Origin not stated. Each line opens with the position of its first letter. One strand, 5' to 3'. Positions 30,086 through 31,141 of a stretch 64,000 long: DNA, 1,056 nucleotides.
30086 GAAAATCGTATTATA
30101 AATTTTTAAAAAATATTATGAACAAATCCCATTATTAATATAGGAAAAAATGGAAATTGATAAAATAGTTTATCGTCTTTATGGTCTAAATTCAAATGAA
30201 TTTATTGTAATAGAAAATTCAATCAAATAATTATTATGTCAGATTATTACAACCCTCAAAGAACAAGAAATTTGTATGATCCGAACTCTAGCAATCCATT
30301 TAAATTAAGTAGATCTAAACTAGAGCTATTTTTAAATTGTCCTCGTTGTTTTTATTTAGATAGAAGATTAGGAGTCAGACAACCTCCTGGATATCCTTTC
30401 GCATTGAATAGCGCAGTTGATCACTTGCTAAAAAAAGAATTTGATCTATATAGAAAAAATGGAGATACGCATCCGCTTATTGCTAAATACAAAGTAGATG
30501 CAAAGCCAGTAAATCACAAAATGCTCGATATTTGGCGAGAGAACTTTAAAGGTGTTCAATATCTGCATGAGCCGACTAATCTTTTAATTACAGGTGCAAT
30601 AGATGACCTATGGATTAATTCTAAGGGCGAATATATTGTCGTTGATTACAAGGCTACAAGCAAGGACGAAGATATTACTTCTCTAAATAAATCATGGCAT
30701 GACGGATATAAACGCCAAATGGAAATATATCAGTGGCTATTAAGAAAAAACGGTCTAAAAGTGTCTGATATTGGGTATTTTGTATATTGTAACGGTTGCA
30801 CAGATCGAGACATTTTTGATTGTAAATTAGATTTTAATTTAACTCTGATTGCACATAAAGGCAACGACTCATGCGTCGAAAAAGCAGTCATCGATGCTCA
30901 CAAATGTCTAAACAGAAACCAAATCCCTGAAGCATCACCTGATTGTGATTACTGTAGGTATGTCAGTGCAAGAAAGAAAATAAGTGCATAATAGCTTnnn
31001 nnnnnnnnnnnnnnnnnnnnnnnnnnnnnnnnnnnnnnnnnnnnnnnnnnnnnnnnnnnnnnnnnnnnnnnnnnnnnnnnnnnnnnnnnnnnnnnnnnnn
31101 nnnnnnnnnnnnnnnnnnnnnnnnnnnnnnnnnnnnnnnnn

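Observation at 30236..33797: Gabija-like pair (OLD-family GajA + compact UvrD-like GajB) directly preceded by a Cas4/RecB-like Fe-S nuclease: a possible undescribed three-gene variant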

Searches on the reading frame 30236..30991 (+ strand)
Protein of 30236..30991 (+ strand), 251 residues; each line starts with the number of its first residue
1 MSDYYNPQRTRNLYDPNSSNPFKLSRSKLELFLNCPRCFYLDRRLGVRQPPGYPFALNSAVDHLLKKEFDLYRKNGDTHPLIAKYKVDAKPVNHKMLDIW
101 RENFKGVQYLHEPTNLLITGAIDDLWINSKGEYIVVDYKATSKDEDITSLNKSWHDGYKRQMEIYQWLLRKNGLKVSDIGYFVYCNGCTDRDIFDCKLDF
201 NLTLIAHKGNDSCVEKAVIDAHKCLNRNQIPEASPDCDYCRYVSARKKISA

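Call 3: search_protein_families(library=padloc, proteins=[window:30236-30991:+], max_evalue=0.01)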
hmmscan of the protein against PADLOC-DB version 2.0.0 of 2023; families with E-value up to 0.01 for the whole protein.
window:30236-30991:+ (251 aa): 5 families
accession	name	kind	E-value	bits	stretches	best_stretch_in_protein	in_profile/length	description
PDLC01250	Cas4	-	6.2e-11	40.9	1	27-243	4-164/168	"CAS-I,CAS-II,CAS-III,CAS-IV,CAS-V,CAS-VI; acquisition_associated"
PDLC00943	Cas4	-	1e-08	33.3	1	116-243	66-175/180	CRISPR-associated protein Cas4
PDLC01447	Cas4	-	1.5e-07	30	1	24-243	5-154/161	"CAS-I,CAS-II,CAS-III,CAS-IV,CAS-V,CAS-VI; acquisition_associated"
PDLC00944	Cas4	-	3.6e-07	28.6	1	116-243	65-173/177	Cas4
PDLC02087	Cas4b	-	0.0001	20.4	1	114-234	70-173/189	-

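Call 4: search_protein_families(library=pfam, proteins=[window:30236-30991:+], max_evalue=0.01)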
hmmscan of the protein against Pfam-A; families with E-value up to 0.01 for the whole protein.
window:30236-30991:+ (251 aa): 1 family
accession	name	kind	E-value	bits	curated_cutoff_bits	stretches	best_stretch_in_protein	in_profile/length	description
PF12705.13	PDDEXK_1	-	3.6e-12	47.2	22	1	24-243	2-243/247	PD-(D/E)XK nuclease superfamily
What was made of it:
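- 30236..30991 (+): Stand-alone Cas4/RecB-like PD-(D/E)XK nuclease, 251 aa, with six conserved Cys. It is a conserved gene of a large, mainly Patescibacteria family and is not part of Gabija. PF12705 at 47.2 bits (call 4).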

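Call 5: search_protein_families(library=ncbifam, proteins=[window:30236-30991:+], max_evalue=0.01)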
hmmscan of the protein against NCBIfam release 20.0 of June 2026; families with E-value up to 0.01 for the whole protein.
window:30236-30991:+ (251 aa): 2 families
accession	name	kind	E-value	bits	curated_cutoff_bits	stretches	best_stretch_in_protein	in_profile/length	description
TIGR00372.1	cas4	equivalog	3.9e-08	33.3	65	1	116-243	66-175/180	CRISPR-associated protein Cas4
TIGR02784.1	addA_alphas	equivalog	0.0034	15.8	860.75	1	113-171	1062-1116/1138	double-strand break repair helicase AddA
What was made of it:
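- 30236..30991 (+): Weak Cas4 hits (calls 3, 5).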

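Call 7: find_homologous_proteins(query=window:30236-30991:+, max_evalue=0.001)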
Query window:30236-30991:+ (251 aa): 8000 proteins with E <= 0.001 among 8000 candidates; the best 120 are listed.
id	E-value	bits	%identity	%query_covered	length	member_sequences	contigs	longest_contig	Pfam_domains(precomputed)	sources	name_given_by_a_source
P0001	9.7e-174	594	100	100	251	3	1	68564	PF12705.14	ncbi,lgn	-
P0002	1.3e-160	551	92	99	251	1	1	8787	PF12705.14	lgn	-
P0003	4.0e-160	549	93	100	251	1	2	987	PF12705.14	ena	-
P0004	4.0e-141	487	80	100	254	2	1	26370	PF12705.14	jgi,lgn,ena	-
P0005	2.1e-136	471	77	99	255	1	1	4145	PF12705.14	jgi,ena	-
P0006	1.8e-135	468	76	100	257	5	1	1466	PF12705.14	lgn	-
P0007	8.3e-133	460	76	100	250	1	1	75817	PF12705.14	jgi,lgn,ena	-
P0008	3.9e-132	457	76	99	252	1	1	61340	PF12705.14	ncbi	-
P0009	1.2e-131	456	77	99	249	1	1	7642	PF12705.14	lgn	-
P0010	4.8e-131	454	77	99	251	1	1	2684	PF12705.14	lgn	-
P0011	4.4e-129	447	76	96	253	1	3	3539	PF12705.14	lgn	-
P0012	5.3e-129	447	75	98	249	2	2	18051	PF12705.14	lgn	-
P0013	8.2e-129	447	74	99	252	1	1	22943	PF12705.14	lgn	-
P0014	1.0e-128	446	76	98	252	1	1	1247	PF12705.14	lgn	-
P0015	1.3e-128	446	75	100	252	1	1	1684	PF12705.14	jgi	-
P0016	1.3e-128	446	74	98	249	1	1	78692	PF12705.14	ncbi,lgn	-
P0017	1.8e-128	445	74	100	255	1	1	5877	PF12705.14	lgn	-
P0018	3.4e-128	444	74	100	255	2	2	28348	PF12705.14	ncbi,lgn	-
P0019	2.8e-127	442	74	98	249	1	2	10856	PF12705.14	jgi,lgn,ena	-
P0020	7.1e-127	440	75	98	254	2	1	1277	PF12705.14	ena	-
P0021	8.1e-127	440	73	99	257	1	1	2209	PF12705.14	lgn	-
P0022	1.2e-126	439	75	99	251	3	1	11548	PF12705.14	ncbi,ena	-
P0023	3.4e-126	438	74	99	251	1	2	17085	PF12705.14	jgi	jgi:hypothetical protein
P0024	6.5e-126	437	72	100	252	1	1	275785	PF12705.14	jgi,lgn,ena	-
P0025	6.7e-126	437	75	99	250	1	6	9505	PF12705.14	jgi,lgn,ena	jgi:RecB family exonuclease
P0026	1.0e-125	436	73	98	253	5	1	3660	PF12705.14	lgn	-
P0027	1.6e-125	436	73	98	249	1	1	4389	PF12705.14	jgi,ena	-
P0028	2.5e-125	435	73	100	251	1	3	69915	PF12705.14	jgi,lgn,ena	-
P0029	2.7e-125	435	73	98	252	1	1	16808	PF12705.14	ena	-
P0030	6.7e-125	434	72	99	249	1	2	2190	PF12705.14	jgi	-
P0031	7.2e-125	434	73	99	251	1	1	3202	PF12705.14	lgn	-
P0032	1.0e-124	433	73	99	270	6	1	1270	PF12705.14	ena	-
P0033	1.4e-124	433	73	98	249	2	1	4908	PF12705.14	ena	-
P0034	1.5e-124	433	73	98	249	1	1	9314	PF12705.14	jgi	jgi:CRISPR/Cas system-associated exonuclease Cas4 (RecB family)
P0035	1.6e-124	432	74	98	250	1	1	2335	PF12705.14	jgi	jgi:CRISPR/Cas system-associated exonuclease Cas4 (RecB family)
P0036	2.1e-124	432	73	98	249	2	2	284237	PF12705.14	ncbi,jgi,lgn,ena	-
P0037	2.7e-124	432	70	99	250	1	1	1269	PF12705.14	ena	-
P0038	2.7e-124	432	74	98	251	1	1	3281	PF12705.14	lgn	-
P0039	3.3e-124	431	72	98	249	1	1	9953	PF12705.14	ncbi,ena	-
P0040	3.4e-124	431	73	98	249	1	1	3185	PF12705.14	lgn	-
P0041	3.9e-124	431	73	98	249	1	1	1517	PF12705.14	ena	-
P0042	5.4e-124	431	73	98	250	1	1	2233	PF12705.14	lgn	-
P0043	5.8e-124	431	73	98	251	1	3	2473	PF12705.14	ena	-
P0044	6.1e-124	431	74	98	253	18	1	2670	PF12705.14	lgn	-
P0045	6.2e-124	431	73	97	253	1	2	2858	PF12705.14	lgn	-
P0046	6.8e-124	430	73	98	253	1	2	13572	PF12705.14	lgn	-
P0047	7.0e-124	430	73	98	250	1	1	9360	PF12705.14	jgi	jgi:CRISPR/Cas system-associated exonuclease Cas4 (RecB family)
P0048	9.0e-124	430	75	98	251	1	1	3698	PF12705.14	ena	-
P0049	9.3e-124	430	73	99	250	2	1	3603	PF12705.14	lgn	-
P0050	9.4e-124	430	73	98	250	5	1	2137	PF01930.24,PF12705.14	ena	-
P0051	9.4e-124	430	73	98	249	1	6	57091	PF12705.14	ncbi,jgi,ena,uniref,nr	ncbi:MAG: hypothetical protein COU29_04230 [Candidatus Magasanikbacteria bacterium CG10_big_fil_rev_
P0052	9.6e-124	430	73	98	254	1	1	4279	PF12705.14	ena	-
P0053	1.0e-123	430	70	99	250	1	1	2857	PF01930.24,PF12705.14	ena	-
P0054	1.2e-123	430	73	98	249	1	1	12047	PF12705.14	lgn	-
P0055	1.4e-123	429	73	98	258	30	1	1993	PF12705.14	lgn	-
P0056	1.9e-123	429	73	98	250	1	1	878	PF12705.14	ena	-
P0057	2.2e-123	429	73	98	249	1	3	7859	PF12705.14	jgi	jgi:CRISPR/Cas system-associated exonuclease Cas4 (RecB family)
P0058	2.5e-123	429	73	98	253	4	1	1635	PF12705.14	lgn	-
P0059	2.6e-123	428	72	98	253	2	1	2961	PF12705.14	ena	-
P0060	2.6e-123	428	72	98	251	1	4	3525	PF12705.14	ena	-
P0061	2.7e-123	428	73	98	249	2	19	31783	PF12705.14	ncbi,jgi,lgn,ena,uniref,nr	ncbi:MAG: hypothetical protein A2541_02035 [Candidatus Taylorbacteria bacterium RIFOXYD2_FULL_36_9]|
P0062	2.7e-123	428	74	98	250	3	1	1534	PF12705.14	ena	-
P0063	3.3e-123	428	73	97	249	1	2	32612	PF12705.14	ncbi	-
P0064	3.6e-123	428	73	98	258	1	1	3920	PF12705.14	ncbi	-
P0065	4.2e-123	428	72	98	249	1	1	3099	PF12705.14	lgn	-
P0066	4.3e-123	428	74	98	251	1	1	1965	PF12705.14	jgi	-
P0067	4.6e-123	428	73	99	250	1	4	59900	PF12705.14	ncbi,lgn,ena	-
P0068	4.8e-123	428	73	98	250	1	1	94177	PF12705.14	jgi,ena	jgi:CRISPR/Cas system-associated exonuclease Cas4 (RecB family)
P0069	5.2e-123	427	72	100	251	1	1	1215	PF12705.14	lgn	-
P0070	7.8e-123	427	72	99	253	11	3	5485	PF12705.14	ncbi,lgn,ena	-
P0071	7.8e-123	427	72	99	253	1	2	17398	PF12705.14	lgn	-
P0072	7.8e-123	427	73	98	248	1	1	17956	PF12705.14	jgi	jgi:CRISPR/Cas system-associated exonuclease Cas4 (RecB family)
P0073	8.9e-123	427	72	98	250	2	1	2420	PF12705.14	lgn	-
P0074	8.9e-123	427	72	100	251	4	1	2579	PF12705.14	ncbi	-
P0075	9.2e-123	427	73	98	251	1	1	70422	PF12705.14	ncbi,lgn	-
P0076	1.1e-122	426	73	98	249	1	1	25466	PF12705.14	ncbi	ncbi:MAG: PD-(D/E)XK nuclease family protein [Candidatus Nealsonbacteria bacterium]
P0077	1.1e-122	426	73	98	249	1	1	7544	PF12705.14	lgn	-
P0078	1.1e-122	426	73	97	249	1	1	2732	PF12705.14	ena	-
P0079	1.5e-122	426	71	99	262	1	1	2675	PF12705.14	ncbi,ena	-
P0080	1.6e-122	426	74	98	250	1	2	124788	PF12705.14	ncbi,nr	ncbi:MAG: PD-(D/E)XK nuclease superfamily protein [Parcubacteria group bacterium ADurb.Bin326]|nr:MA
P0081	1.7e-122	426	70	100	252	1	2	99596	PF12705.14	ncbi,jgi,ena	ncbi:MAG: PD-(D/E)XK nuclease family protein [Patescibacteria group bacterium]|jgi:hypothetical prot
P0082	1.8e-122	426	71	99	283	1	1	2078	PF12705.14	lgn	-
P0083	2.0e-122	426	71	98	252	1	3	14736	PF12705.14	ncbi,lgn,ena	-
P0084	2.1e-122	425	71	98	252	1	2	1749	PF12705.14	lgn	-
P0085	2.2e-122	425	71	98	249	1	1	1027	PF12705.14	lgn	-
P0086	2.5e-122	425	73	98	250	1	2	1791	PF12705.14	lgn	-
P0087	3.0e-122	425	73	98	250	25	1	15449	PF12705.14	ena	-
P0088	3.0e-122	425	72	98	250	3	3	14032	PF12705.14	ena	-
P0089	3.1e-122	425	71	100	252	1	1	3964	PF12705.14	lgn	-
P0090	3.2e-122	425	72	98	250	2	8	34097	PF12705.14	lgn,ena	-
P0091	3.2e-122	425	73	98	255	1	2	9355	PF12705.14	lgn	-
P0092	3.4e-122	425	73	98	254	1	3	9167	PF12705.14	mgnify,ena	mgnify:CR=1 FL=1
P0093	4.3e-122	424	72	97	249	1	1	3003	PF12705.14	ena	-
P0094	4.6e-122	424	72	97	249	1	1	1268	PF12705.14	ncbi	-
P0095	4.7e-122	424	73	98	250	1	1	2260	PF12705.14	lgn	-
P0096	5.9e-122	424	72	98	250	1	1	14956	PF12705.14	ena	-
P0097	6.2e-122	424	70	99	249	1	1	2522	PF12705.14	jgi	-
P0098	6.4e-122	424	73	98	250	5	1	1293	PF12705.14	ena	-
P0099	6.4e-122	424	73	98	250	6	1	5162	PF12705.14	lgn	-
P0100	6.6e-122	424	71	100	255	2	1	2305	PF12705.14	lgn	-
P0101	6.9e-122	424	70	100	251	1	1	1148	PF12705.14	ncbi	-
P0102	8.7e-122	423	71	98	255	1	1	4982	PF12705.14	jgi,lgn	-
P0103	9.2e-122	423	73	98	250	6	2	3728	PF12705.14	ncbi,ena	-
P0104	9.3e-122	423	72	98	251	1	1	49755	PF12705.14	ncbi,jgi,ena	ncbi:MAG: PD-(D/E)XK nuclease family protein [Candidatus Buchananbacteria bacterium]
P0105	9.3e-122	423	72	98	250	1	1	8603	PF12705.14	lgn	-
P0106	9.6e-122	423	73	100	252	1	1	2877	PF12705.14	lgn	-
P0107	9.7e-122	423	73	98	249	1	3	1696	PF12705.14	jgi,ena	-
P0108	1.0e-121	423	72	97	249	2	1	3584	PF12705.14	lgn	-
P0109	1.1e-121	423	73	98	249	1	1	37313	PF12705.14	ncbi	-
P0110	1.1e-121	423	72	97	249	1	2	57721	PF12705.14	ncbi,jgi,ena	-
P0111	1.1e-121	423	73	98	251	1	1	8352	PF12705.14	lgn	-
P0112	1.1e-121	423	71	100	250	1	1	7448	PF12705.14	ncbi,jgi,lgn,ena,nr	ncbi:PD-(D/E)XK nuclease family protein [Patescibacteria group bacterium]|nr:PD-(D/E)XK nuclease fam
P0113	1.1e-121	423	71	99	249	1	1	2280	PF12705.14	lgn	-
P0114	1.1e-121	423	71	98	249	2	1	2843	PF12705.14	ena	-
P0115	1.2e-121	423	73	99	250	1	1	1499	PF12705.14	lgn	-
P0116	1.2e-121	423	72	98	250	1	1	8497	PF12705.14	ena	-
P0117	1.3e-121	423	72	98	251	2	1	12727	PF12705.14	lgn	-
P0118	1.3e-121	423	70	99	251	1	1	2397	PF12705.14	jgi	jgi:hypothetical protein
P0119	1.4e-121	423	72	98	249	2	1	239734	PF12705.14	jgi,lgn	jgi:hypothetical protein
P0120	1.5e-121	423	73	98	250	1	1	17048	PF12705.14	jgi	jgi:CRISPR/Cas system-associated exonuclease Cas4 (RecB family)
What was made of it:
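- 30236..30991 (+): More than 8000 homologues, the best 120 at 70% identity or more (call 7).
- More than 8000 homologues were found, the best 120 at 70-100% identity, and the named ones come from Magasanikbacteria, Taylorbacteria, Nealsonbacteria, Buchananbacteria and Parcubacteria (call 7).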

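Call 8: find_encoding_contigs(protein=P0004, flank=6000, max_places=3)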
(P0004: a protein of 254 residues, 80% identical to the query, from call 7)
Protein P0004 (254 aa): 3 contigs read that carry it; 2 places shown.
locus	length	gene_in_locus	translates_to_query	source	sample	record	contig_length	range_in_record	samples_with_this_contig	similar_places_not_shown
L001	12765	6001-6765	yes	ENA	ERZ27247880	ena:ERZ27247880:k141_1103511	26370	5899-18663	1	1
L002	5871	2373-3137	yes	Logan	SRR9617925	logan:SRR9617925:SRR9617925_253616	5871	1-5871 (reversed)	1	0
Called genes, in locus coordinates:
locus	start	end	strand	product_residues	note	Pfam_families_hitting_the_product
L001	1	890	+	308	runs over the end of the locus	PF02086:MethyltransfD12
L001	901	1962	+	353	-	PF02086:MethyltransfD12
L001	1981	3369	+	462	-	-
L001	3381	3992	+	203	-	PF10544:T5orf172, PF13455:MUG113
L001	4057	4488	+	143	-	-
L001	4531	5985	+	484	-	PF02463:SMC_N (faint), PF11398:DUF2813 (weak), PF13175:AAA_15, PF13476:AAA_23, PF13304:AAA_21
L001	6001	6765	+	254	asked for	PF12705:PDDEXK_1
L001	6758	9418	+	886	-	PF13476:AAA_23 (weak)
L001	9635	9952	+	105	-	PF12599:DUF3768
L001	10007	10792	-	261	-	PF13814:Replic_Relax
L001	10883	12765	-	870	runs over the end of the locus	PF26449:DUF8128, PF01935:DUF87 (faint), PF10412:TrwB_AAD_bind (faint)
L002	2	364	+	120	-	?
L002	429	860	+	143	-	-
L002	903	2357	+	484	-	PF02463:SMC_N (faint), PF11398:DUF2813 (weak), PF13175:AAA_15, PF13476:AAA_23, PF13304:AAA_21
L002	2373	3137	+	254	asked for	PF12705:PDDEXK_1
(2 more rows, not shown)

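Call 9: find_encoding_contigs(protein=P0007, flank=6000, max_places=3)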
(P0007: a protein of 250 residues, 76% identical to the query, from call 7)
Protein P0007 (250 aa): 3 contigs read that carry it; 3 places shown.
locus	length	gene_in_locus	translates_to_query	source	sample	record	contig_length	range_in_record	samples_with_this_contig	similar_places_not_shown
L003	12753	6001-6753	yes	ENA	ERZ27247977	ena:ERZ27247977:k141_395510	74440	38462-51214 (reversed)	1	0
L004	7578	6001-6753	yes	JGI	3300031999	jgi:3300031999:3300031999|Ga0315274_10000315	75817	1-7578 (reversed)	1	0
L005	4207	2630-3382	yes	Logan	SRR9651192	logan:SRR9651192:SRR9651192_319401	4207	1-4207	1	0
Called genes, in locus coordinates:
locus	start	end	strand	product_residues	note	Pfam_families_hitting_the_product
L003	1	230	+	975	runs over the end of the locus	PF00176:SNF2-rel_dom, PF00270:DEAD (weak), PF00271:Helicase_C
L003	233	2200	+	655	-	PF02384:N6_Mtase, PF07669:Eco57I (weak), PF02384:N6_Mtase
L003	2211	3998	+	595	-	PF02384:N6_Mtase, PF07669:Eco57I (weak)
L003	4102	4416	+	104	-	-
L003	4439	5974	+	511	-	PF00580:UvrD-helicase (weak), PF01443:Viral_helicase1 (faint), PF13087:AAA_12 (faint), PF13245:AAA_19, PF00580:UvrD-helicase, PF13361:UvrD_C, PF13538:UvrD_C_2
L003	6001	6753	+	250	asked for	PF12705:PDDEXK_1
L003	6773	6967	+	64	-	-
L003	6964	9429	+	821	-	PF02463:SMC_N, PF13175:AAA_15, PF13476:AAA_23, PF13304:AAA_21 (faint)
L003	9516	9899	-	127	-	PF10865:DUF2703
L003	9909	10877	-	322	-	PF03773:ArsP_1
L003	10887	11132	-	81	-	PF13192:Thioredoxin_3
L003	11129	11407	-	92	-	PF01022:HTH_5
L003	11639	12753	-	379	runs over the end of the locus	PF01135:PCMT, PF01596:Methyltransf_3, PF13847:Methyltransf_31 (weak), PF13578:Methyltransf_24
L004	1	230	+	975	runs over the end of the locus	PF00176:SNF2-rel_dom, PF00270:DEAD (weak), PF00271:Helicase_C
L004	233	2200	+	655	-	PF02384:N6_Mtase, PF07669:Eco57I (weak), PF02384:N6_Mtase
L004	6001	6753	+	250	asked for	PF12705:PDDEXK_1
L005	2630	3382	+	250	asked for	PF12705:PDDEXK_1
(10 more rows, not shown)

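Call 10: find_encoding_contigs(protein=P0024, flank=6000, max_places=3)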
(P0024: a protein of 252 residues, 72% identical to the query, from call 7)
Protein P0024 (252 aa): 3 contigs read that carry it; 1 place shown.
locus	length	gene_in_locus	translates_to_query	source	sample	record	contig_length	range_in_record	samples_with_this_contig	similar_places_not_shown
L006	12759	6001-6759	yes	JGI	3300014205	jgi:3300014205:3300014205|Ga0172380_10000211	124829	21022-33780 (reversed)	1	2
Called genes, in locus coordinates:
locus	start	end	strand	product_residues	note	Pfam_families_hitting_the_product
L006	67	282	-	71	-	PF13560:HTH_31, PF12844:HTH_19 (weak), PF13443:HTH_26 (weak), PF01381:HTH_3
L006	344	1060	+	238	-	PF13091:PLDc_2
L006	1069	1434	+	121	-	-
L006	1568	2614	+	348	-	PF00145:DNA_methylase, PF09445:Methyltransf_15 (weak), PF13847:Methyltransf_31 (weak)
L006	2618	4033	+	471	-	PF11564:BpuJI_N, PF13020:NOV_C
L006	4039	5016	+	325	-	PF00145:DNA_methylase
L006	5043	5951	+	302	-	-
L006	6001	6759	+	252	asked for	PF12705:PDDEXK_1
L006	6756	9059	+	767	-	PF01935:DUF87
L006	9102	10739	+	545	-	PF00570:HRDC, PF13742:tRNA_anti_2, PF01336:tRNA_anti-codon (faint), PF02601:Exonuc_VII_L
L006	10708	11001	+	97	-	PF02609:Exonuc_VII_S (weak)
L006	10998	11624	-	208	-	PF01551:Peptidase_M23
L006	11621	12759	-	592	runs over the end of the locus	PF01935:DUF87, PF12846:AAA_10, PF19044:P-loop_TraG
